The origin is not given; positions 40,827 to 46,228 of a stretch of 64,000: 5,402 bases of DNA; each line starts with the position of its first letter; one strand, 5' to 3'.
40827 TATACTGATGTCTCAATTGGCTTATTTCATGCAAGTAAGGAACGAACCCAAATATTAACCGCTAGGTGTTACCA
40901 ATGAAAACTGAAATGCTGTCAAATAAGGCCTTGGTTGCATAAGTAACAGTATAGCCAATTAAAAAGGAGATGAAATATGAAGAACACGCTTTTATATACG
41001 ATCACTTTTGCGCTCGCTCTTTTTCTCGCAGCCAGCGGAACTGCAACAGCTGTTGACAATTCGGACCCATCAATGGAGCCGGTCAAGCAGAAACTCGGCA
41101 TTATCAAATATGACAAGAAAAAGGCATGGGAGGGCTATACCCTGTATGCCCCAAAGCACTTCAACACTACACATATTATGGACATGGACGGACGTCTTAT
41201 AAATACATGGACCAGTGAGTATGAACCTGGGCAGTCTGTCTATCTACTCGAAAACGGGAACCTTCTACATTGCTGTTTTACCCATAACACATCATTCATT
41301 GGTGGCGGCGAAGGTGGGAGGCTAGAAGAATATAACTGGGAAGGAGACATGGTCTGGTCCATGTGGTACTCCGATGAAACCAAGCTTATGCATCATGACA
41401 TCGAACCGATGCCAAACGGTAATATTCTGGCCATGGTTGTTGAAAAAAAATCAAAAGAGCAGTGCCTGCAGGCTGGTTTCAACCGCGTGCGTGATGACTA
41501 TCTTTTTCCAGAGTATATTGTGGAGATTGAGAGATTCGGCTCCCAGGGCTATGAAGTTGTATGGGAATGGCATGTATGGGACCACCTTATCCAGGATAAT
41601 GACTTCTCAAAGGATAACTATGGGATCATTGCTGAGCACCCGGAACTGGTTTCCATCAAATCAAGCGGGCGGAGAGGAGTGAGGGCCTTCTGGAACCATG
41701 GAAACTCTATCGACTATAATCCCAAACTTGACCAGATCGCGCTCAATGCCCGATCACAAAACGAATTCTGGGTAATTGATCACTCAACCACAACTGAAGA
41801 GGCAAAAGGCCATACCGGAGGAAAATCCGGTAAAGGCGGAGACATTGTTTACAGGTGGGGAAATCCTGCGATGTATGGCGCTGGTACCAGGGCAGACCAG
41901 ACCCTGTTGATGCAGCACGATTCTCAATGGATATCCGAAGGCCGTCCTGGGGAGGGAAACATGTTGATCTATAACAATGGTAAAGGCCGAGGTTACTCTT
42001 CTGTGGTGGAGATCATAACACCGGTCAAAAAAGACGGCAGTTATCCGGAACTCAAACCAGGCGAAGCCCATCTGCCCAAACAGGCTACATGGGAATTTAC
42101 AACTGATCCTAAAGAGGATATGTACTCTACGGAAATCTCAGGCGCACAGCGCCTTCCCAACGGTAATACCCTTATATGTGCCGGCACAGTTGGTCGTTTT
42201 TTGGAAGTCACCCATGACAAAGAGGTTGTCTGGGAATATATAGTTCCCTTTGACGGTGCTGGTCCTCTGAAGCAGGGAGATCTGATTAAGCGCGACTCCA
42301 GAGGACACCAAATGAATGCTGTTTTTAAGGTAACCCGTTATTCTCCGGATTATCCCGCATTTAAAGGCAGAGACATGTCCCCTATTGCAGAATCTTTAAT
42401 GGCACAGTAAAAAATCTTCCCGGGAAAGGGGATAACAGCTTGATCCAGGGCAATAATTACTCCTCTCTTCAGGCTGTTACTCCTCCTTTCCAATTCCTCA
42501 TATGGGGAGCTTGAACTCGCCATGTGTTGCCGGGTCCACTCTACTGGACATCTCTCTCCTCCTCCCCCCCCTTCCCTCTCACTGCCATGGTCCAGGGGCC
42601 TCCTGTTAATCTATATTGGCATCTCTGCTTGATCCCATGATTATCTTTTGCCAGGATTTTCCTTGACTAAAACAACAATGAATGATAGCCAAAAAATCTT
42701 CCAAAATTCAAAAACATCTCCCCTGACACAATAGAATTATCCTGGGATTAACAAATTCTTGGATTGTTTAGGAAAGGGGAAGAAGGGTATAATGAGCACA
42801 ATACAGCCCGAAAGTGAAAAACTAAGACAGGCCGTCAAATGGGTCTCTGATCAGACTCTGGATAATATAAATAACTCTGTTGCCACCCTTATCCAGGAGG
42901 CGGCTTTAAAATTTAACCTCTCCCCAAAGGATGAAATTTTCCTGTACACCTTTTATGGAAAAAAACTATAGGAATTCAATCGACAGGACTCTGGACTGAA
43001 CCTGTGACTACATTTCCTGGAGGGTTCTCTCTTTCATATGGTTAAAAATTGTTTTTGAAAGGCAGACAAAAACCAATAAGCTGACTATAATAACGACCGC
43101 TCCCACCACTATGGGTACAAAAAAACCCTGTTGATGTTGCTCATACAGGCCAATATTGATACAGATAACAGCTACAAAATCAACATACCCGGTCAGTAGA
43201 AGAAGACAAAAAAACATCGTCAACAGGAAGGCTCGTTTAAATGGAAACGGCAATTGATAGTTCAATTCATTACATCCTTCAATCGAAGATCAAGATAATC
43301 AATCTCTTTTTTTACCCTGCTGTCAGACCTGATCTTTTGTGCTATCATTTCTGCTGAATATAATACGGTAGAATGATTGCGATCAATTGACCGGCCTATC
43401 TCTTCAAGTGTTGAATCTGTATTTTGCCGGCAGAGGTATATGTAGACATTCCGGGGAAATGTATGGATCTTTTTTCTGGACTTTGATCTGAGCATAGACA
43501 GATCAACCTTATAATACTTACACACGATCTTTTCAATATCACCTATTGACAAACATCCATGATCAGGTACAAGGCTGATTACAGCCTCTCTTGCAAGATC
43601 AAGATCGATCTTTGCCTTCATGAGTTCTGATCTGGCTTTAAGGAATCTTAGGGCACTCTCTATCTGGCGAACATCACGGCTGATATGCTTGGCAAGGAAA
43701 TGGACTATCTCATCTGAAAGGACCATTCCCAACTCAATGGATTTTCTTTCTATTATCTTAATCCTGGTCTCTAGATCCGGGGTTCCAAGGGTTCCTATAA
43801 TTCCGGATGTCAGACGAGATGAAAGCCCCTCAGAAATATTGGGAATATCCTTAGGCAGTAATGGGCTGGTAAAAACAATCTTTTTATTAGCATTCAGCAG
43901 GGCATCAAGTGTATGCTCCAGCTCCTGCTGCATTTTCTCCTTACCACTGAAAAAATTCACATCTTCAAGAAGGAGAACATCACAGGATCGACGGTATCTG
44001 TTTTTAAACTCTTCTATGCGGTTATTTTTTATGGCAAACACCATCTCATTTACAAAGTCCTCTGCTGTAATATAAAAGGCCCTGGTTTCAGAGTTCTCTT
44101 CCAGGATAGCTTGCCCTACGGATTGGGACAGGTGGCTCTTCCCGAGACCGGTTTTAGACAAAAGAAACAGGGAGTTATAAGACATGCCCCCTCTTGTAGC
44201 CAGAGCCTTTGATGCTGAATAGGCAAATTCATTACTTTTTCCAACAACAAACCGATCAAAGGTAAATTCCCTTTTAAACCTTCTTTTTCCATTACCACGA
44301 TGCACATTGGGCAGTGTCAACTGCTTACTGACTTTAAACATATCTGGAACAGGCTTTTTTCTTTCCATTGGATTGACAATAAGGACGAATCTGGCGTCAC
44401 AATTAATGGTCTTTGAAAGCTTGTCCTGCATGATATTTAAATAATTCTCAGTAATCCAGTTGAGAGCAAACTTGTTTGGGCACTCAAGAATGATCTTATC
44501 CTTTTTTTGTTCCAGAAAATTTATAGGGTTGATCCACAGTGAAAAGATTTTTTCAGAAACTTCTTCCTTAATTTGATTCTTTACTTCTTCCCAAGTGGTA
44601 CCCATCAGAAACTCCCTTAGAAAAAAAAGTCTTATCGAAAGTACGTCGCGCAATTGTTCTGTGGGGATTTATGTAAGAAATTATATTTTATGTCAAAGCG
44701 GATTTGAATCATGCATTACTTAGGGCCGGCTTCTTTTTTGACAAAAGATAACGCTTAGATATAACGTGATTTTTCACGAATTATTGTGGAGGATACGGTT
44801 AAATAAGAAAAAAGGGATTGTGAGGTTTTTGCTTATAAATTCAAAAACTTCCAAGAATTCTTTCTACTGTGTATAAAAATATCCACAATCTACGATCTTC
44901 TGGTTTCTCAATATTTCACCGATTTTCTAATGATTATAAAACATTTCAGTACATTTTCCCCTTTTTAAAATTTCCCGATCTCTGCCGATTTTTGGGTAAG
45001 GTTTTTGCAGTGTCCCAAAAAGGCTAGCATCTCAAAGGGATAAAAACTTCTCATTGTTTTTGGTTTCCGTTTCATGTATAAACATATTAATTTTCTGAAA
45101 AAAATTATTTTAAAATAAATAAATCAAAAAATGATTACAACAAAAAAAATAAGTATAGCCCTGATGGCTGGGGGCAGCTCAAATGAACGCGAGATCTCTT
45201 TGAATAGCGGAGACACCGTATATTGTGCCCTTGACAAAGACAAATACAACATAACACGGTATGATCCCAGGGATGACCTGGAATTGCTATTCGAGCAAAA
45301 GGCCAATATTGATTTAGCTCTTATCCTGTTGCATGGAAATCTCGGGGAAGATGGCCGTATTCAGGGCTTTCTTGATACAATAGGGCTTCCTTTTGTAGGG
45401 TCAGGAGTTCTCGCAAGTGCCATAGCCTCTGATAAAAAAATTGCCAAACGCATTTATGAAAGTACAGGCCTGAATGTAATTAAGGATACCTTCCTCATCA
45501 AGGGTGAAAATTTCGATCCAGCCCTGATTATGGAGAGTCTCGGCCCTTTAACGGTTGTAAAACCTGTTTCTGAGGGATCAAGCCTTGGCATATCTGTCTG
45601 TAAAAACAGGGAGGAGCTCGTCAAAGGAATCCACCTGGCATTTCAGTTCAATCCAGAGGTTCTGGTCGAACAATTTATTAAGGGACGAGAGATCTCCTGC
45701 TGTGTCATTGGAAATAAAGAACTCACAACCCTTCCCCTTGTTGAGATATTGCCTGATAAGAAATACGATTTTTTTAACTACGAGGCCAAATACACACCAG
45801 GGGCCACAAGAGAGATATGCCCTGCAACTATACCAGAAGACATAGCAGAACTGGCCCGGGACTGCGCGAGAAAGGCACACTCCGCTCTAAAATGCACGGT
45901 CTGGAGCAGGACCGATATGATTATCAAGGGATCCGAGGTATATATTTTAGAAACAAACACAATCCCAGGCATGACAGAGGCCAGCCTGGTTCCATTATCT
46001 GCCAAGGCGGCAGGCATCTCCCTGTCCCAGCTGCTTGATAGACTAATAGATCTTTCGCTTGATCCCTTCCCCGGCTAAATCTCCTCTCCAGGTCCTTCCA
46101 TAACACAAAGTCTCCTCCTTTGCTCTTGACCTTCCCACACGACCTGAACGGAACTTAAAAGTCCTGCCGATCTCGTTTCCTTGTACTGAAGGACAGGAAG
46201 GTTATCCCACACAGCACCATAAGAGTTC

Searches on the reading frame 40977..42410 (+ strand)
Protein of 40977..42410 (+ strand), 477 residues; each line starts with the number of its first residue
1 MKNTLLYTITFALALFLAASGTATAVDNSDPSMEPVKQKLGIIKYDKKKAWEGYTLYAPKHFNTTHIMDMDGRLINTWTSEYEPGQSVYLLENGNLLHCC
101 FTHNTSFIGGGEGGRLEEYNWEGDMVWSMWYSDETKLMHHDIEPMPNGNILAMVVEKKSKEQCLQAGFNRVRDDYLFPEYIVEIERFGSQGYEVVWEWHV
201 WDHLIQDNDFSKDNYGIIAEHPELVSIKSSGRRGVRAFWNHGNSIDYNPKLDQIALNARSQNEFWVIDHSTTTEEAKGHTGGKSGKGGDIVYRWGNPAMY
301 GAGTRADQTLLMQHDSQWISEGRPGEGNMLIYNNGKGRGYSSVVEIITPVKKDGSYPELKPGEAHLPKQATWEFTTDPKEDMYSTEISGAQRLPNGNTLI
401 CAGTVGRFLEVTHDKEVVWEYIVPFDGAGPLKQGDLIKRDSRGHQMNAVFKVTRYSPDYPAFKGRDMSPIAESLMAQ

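Call 27: search_protein_families(library=pfam, proteins=[window:40977-42410:+])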
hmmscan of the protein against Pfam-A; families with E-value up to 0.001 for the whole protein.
window:40977-42410:+ (477 aa): 2 families
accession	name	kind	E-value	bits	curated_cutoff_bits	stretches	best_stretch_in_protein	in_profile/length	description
PF05935.17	Arylsulfotrans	-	1.4e-19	70.8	24.2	1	61-408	26-337/374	Arylsulfotransferase (ASST)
PF14269.12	Arylsulfotran_2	-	3.1e-08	33.8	27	1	90-422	4-299/301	Arylsulfotransferase (ASST)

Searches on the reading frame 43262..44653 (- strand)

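Call 27: search_protein_families(library=pfam, proteins=[window:43262-44653:-])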
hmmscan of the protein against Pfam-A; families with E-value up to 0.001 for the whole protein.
window:43262-44653:- (463 aa): 5 families
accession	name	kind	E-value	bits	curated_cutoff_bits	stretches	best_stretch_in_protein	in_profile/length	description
PF00308.24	Bac_DnaA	-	1.1e-49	169.2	23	1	127-286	2-160/162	Bacterial DnaA ATPAse domain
PF08299.17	Bac_DnaA_C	-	1.7e-20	73.3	31.5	1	372-436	3-68/69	Bacterial dnaA protein helix-turn-helix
PF11638.13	DnaA_N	-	1.4e-15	57.2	24.6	1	19-77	2-61/65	DnaA N-terminal domain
PF01695.23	IstB_IS21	-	1e-05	25.6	24.1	1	161-263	94-192/238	IstB-like ATP binding protein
PF22688.2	Hda_lid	-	5e-05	23.6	27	1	296-342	3-49/65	Hda, lid domain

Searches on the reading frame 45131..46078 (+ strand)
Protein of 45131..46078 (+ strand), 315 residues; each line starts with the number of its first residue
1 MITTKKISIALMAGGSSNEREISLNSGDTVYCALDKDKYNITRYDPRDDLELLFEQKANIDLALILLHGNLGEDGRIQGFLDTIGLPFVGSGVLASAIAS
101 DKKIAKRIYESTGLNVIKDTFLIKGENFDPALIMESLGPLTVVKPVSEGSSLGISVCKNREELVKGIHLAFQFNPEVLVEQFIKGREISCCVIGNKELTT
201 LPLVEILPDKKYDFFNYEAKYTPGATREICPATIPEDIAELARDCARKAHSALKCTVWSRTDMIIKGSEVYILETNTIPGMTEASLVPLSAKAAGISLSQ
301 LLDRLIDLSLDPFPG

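Call 40: search_protein_families(library=pfam, proteins=[window:45131-46078:+])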
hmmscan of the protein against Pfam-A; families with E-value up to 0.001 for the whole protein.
window:45131-46078:+ (315 aa): 6 families
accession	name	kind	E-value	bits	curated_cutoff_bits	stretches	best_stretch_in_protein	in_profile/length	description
PF07478.18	Dala_Dala_lig_C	-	4.9e-49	167.1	24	1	112-307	5-204/204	D-ala D-ala ligase C-terminus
PF01820.27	Dala_Dala_lig_N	-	3.6e-20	73.1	34.6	2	55-91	85-121/121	D-ala D-ala ligase N-terminus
PF02655.19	ATP-grasp_3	-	5e-07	30.4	23.2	1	141-276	34-154/160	ATP-grasp domain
PF02222.28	ATP-grasp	-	0.00053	20.1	27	0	133-205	25-101/179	ATP-grasp domain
PF01071.24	GARS_A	-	0.00055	20.3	27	1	131-202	31-109/194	Phosphoribosylglycinamide synthetase, ATP-grasp (A) domain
PF13535.11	ATP-grasp_4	-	0.00056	20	27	0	142-190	6-68/160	ATP-grasp domain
